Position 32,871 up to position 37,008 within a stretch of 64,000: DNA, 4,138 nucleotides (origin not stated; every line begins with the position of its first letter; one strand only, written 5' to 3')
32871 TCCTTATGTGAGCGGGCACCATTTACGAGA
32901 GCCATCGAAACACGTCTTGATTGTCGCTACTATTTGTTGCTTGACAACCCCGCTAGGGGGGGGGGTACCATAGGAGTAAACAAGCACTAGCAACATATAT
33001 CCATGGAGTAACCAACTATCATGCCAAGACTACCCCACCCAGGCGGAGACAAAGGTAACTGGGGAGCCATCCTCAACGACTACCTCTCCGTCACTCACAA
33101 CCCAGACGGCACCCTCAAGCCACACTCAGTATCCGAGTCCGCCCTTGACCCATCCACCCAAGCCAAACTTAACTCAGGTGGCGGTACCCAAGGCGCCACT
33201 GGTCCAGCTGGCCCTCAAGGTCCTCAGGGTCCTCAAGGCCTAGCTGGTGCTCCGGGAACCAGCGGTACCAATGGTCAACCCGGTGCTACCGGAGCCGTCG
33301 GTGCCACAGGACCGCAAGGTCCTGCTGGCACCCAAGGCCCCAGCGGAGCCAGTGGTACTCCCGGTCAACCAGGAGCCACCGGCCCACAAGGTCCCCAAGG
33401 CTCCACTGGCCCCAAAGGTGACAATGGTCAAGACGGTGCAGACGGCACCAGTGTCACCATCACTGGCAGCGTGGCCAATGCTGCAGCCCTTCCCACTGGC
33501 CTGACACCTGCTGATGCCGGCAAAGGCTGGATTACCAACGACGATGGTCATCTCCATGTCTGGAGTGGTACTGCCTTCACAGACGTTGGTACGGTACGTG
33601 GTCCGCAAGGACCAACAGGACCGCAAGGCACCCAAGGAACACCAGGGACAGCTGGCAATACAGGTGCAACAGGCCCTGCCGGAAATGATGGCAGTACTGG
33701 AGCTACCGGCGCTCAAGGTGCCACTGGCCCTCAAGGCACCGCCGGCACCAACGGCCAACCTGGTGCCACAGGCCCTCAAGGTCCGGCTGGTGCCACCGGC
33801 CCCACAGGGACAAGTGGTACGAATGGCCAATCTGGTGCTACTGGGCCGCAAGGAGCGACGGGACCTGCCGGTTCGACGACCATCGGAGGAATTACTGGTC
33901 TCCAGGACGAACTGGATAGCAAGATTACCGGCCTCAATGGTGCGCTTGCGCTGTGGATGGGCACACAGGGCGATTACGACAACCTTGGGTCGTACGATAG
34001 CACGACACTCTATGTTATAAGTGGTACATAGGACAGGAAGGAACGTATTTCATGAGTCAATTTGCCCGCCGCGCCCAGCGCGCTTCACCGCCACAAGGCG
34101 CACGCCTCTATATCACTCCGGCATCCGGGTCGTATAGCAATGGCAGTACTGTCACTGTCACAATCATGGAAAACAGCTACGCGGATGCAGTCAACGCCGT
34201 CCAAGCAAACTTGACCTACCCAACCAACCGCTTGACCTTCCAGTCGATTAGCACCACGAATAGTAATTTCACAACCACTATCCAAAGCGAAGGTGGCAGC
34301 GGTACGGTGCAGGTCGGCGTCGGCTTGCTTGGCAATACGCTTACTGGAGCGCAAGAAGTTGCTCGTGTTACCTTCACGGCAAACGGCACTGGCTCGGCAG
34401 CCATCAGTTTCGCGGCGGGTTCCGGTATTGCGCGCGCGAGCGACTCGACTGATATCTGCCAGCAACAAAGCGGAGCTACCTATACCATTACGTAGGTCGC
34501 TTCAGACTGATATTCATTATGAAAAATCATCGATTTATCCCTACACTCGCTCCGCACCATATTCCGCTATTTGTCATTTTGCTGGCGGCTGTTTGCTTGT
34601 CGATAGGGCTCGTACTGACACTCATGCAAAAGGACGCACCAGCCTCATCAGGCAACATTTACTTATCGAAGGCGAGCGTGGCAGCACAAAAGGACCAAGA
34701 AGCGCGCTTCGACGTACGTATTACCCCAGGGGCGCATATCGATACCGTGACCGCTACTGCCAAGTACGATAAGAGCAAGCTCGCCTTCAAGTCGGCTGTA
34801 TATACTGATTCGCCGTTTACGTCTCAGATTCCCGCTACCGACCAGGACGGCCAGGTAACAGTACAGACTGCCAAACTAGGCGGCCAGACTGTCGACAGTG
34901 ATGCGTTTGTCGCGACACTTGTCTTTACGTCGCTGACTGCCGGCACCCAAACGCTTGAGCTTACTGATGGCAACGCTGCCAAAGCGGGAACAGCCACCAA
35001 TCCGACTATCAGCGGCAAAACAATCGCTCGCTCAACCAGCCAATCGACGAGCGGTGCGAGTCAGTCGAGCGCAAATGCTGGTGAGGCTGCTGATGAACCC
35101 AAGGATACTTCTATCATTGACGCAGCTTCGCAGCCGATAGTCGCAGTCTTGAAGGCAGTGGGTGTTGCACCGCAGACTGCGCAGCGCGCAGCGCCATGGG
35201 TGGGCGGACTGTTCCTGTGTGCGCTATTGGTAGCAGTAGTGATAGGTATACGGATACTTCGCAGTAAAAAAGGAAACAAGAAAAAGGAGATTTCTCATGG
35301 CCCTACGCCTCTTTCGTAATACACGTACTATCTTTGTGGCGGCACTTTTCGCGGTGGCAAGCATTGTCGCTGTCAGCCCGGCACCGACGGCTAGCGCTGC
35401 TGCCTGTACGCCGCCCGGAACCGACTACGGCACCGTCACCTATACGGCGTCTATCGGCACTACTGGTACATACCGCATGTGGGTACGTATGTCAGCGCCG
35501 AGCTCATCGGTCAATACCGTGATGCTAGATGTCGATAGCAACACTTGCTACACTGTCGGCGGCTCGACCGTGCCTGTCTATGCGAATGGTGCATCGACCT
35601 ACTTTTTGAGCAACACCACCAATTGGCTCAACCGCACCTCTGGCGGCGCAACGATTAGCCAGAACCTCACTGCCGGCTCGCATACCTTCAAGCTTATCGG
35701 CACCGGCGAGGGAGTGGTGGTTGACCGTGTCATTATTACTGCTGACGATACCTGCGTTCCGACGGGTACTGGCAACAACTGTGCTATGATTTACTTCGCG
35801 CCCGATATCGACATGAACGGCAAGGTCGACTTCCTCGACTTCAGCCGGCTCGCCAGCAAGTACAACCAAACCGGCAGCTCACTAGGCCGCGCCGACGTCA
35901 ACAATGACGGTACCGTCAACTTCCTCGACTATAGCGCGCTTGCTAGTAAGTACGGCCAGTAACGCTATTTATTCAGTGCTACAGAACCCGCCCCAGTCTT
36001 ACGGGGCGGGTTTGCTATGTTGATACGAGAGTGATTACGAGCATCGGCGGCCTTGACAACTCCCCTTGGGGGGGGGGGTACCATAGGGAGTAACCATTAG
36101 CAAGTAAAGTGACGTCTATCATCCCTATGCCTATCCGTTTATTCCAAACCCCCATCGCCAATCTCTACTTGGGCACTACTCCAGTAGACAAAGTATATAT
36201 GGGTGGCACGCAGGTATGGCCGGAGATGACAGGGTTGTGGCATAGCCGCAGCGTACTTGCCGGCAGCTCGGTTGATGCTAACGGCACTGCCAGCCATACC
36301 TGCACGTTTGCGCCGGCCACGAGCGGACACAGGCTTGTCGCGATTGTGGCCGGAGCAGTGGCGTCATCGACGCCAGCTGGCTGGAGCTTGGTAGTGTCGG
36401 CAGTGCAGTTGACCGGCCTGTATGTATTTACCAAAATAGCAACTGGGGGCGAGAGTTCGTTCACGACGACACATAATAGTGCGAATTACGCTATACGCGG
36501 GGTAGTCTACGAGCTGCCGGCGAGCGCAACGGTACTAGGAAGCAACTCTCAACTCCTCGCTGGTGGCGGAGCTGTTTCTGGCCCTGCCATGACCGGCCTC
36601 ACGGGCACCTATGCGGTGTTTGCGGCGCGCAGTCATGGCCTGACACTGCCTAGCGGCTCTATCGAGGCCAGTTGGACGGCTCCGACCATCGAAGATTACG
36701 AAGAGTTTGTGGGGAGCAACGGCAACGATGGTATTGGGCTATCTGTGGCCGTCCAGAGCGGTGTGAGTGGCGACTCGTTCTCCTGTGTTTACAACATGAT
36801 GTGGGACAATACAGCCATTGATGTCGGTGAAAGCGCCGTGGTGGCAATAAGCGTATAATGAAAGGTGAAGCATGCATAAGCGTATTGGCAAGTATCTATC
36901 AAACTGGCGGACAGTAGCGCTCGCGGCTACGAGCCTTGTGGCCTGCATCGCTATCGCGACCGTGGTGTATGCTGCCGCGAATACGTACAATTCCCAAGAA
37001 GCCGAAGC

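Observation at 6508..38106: Seven promoters with a G10-G12 homopolymer inside the -35/-10 spacer: candidate slipped-strand phase-variation switches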

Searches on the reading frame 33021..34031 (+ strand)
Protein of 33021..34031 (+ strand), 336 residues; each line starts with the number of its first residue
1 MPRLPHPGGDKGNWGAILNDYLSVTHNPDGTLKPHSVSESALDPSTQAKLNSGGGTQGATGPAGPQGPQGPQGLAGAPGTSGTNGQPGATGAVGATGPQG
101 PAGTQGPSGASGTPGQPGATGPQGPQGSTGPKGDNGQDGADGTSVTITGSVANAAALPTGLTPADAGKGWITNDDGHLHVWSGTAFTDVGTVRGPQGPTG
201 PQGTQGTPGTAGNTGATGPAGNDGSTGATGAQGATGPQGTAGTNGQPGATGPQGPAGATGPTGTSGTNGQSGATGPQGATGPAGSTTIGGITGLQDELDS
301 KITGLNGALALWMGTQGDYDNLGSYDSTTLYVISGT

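Call 8: search_protein_families(library=pfam, proteins=[window:33021-34031:+], max_evalue=0.01)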
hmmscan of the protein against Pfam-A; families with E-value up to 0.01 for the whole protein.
window:33021-34031:+ (336 aa): 2 families
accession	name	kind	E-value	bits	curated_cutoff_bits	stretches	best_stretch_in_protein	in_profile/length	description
PF01391.23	Collagen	-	1e-26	92.9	27.2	4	194-249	4-59/60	Collagen triple helix repeat (20 copies)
PF24243.1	Phage_tail_C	-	6.2e-08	32.3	23.7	1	310-333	2-25/26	Phage tail tip domain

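Call 44: search_protein_families(library=phrogs, proteins=[window:33021-34031:+], max_evalue=0.001)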
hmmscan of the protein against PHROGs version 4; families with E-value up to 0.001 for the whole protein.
window:33021-34031:+ (336 aa): 41 families (the best 25 are shown)
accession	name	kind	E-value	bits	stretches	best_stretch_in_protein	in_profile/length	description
phrog_819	-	tail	1.1e-46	160.5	2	9-239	490-675/1024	tail protein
phrog_6320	-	tail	6e-44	151.9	2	37-143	65-180/745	tail fiber protein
phrog_5073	-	tail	1.2e-36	127.8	2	193-303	263-376/519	tail fiber protein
phrog_3904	-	tail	6.8e-27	95.2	1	103-241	586-719/1086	tail fiber protein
phrog_8745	-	tail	8.5e-27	93.9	2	192-300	1378-1486/1803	tail fiber protein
phrog_366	-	tail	4.6e-20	73.5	2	37-151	284-388/474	tail fiber protein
phrog_3420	-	unknown function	1.3e-19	70.4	1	55-298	87-333/929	-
phrog_29268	-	unknown function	1.9e-19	70.3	2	192-310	407-526/653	-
phrog_1806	-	tail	2.8e-19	70.5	3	55-146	139-234/276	collagen like minor tail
phrog_18350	-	tail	2.9e-19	70.7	3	221-286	129-195/253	tail fiber protein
phrog_1658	-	unknown function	1e-15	59.1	3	192-261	53-122/239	-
phrog_26246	-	tail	1.8e-14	54.7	2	194-295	98-208/329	tail protein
phrog_10972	-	tail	3.7e-14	53.9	2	224-287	157-220/343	tail fiber protein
phrog_33894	-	unknown function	1.4e-13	51.3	1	75-209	422-555/727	-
phrog_32123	-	unknown function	1.8e-13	50.7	2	196-284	220-308/532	-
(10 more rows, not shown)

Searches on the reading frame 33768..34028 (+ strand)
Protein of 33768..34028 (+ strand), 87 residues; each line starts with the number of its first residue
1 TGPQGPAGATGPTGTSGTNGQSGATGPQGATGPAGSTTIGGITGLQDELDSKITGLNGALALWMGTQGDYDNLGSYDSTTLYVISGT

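Call 80: search_dna_similar(query=window:33768-34028:+, collection=phages, mode=protein, max_rows=8)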
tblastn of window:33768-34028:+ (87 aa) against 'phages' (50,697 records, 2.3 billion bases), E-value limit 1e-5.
No match.

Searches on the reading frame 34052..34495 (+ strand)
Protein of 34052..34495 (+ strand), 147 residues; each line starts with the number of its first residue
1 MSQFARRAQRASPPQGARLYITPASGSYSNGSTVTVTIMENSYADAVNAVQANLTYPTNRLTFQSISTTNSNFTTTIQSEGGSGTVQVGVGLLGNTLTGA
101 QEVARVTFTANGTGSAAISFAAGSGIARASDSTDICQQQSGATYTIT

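Call 8: search_protein_families(library=pfam, proteins=[window:34052-34495:+], max_evalue=0.01)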
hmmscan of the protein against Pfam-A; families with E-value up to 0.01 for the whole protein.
window:34052-34495:+ (147 aa): 0 families

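Call 36: find_encoding_contigs(protein=window:34052-34495:+, flank=6000, max_places=10)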
Protein window:34052-34495:+ (147 aa): 1 contig read that carries it; 1 place shown.
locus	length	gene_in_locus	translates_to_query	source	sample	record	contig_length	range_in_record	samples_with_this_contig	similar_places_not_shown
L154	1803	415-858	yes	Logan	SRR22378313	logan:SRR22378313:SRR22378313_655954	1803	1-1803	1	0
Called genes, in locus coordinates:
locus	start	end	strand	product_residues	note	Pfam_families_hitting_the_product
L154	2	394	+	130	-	?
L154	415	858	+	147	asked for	-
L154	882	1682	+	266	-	-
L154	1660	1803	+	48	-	?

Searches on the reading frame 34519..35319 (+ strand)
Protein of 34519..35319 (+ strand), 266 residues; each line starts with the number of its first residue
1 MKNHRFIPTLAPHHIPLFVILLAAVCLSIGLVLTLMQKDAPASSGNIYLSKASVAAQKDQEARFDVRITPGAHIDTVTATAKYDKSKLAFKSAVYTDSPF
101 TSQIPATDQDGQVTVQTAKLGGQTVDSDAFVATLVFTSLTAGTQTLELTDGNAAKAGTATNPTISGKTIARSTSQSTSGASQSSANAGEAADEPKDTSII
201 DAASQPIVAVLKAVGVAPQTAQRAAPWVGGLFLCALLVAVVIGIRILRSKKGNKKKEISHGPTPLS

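Call 8: search_protein_families(library=pfam, proteins=[window:34519-35319:+], max_evalue=0.01)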
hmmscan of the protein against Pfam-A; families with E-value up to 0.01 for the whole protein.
window:34519-35319:+ (266 aa): 1 family
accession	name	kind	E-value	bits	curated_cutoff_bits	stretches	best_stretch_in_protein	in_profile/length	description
PF06679.17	DUF1180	-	0.0016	19.3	27.7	1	149-256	25-130/167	Membrane protein FAM174-like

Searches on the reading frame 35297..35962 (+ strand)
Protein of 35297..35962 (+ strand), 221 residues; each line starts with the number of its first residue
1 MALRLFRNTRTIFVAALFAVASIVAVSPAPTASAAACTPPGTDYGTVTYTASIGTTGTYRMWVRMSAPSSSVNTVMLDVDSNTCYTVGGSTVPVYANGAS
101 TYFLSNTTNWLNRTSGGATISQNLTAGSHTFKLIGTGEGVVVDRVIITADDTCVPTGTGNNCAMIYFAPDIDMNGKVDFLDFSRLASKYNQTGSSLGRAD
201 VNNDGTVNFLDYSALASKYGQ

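Call 8: search_protein_families(library=pfam, proteins=[window:35297-35962:+], max_evalue=0.01)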
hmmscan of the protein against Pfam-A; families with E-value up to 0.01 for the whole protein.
window:35297-35962:+ (221 aa): 3 families
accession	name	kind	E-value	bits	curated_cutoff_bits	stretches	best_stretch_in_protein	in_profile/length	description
PF00404.24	Dockerin_1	-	8.7e-08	32.7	22.9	1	170-216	3-53/57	Dockerin type I domain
PF00036.39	EF-hand_1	-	0.0013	18.6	25.4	0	199-214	9-24/29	EF hand domain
PF17829.7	GH115_C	-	0.0091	16.3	24.1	0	41-151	52-162/172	Glycosyl hydrolase family 115 C-terminal domain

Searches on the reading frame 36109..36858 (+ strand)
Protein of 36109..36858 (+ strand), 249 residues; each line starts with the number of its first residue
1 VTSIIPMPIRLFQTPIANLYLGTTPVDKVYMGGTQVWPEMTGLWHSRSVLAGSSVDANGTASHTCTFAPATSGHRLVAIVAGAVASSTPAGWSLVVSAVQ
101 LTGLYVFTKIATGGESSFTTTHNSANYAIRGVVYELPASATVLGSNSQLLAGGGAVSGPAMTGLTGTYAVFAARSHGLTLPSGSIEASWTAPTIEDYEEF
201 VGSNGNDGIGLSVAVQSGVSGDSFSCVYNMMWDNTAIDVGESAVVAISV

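Call 8: search_protein_families(library=pfam, proteins=[window:36109-36858:+], max_evalue=0.01)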
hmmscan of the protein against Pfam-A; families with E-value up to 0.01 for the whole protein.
window:36109-36858:+ (249 aa): 0 families

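Call 37: find_encoding_contigs(protein=window:36109-36858:+, flank=6000, max_places=10)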
Protein window:36109-36858:+ (249 aa): no gene with exactly this product is on record in the collection.

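Call 44: search_protein_families(library=phrogs, proteins=[window:36109-36858:+], max_evalue=0.001)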
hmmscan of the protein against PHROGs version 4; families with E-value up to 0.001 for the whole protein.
window:36109-36858:+ (249 aa): 0 families
